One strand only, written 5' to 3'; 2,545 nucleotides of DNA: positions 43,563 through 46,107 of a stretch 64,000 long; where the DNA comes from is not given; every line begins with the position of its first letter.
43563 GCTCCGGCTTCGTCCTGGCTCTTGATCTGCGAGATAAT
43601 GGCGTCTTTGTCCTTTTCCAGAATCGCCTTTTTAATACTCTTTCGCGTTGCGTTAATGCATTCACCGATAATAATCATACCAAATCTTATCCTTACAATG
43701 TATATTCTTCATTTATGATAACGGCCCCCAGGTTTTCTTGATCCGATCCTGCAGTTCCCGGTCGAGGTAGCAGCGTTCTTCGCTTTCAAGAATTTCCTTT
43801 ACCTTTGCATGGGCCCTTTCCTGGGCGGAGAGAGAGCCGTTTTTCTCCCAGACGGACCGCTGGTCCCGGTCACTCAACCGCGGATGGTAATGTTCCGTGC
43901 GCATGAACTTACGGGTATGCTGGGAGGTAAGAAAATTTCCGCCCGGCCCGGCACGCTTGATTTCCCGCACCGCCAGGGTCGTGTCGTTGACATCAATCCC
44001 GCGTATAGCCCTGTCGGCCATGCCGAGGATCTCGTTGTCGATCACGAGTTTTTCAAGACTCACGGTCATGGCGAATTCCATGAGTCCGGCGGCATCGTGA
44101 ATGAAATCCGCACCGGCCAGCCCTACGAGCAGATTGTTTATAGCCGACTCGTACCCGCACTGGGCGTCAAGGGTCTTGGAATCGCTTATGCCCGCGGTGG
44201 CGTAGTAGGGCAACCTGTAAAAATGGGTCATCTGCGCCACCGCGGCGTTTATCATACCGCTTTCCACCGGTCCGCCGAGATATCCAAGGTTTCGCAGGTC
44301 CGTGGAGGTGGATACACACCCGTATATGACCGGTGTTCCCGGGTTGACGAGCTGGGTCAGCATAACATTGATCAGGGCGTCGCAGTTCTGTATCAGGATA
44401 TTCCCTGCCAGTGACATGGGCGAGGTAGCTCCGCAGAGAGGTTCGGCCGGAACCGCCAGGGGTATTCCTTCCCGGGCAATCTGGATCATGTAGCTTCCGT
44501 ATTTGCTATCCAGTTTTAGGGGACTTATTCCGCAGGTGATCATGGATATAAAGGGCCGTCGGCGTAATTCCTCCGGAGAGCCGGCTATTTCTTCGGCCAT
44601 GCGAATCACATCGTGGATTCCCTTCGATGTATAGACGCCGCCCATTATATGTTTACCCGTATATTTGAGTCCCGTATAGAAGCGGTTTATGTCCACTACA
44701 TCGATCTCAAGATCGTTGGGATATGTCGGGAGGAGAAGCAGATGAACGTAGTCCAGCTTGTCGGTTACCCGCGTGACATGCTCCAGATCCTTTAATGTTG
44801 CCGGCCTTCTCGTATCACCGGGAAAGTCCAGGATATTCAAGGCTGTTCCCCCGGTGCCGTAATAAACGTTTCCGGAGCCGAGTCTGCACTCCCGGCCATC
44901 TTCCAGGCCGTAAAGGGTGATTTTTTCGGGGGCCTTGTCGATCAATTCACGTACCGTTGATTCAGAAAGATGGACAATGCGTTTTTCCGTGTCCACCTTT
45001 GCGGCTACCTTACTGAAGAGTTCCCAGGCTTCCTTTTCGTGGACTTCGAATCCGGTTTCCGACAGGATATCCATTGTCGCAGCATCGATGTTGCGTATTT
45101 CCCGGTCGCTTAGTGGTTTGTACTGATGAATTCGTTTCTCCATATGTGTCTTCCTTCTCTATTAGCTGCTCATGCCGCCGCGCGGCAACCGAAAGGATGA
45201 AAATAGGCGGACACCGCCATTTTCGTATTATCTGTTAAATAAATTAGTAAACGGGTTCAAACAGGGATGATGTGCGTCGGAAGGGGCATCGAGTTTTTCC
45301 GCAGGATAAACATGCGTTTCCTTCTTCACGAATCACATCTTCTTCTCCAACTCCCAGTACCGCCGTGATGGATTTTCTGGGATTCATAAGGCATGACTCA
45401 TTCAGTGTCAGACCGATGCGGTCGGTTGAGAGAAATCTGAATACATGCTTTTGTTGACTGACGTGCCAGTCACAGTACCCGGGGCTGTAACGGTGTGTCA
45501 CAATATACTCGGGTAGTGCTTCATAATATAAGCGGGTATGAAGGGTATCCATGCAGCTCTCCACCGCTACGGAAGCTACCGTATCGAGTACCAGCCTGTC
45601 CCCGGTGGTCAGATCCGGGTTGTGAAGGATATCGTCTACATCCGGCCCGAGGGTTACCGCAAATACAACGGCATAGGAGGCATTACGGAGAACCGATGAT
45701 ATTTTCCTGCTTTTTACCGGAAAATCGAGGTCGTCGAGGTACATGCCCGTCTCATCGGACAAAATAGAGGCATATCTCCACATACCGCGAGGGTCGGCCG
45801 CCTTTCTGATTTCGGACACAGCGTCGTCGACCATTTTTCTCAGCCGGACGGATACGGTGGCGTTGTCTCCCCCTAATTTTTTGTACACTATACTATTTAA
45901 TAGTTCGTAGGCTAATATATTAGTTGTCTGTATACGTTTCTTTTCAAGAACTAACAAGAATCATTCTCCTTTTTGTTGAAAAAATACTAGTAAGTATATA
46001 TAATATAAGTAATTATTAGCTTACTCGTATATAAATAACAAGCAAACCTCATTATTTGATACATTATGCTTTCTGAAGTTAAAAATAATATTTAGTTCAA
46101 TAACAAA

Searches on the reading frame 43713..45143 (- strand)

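Call 40: search_protein_families(library=pfam, proteins=[window:43713-45143:-], max_evalue=0.00001)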
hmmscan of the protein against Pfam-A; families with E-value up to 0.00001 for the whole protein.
window:43713-45143:- (476 aa): 1 family
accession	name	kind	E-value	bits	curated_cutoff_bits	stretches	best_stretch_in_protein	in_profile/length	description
PF06253.16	MTTB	-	5.6e-100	335.2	25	1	2-468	25-488/500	Trimethylamine methyltransferase (MTTB)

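Call 94: search_protein_families(library=ncbifam, proteins=[window:43713-45143:-], max_evalue=1e-10)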
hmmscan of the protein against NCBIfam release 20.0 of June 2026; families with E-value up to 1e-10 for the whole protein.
window:43713-45143:- (476 aa): 1 family
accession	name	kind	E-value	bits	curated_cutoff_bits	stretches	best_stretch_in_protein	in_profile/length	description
TIGR02369.2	trimeth_pyl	equivalog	4.8e-130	434.2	525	1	10-470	5-463/469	[trimethylamine--corrinoid protein] Co-methyltransferase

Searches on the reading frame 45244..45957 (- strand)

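Call 40: search_protein_families(library=pfam, proteins=[window:45244-45957:-], max_evalue=0.00001)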
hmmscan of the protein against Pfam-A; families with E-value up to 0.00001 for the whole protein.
window:45244-45957:- (237 aa): 1 family
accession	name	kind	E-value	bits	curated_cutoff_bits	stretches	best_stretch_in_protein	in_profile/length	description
PF02965.22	Met_synt_B12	-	4.4e-06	26.8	25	0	153-201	196-246/273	Vitamin B12 dependent methionine synthase, activation domain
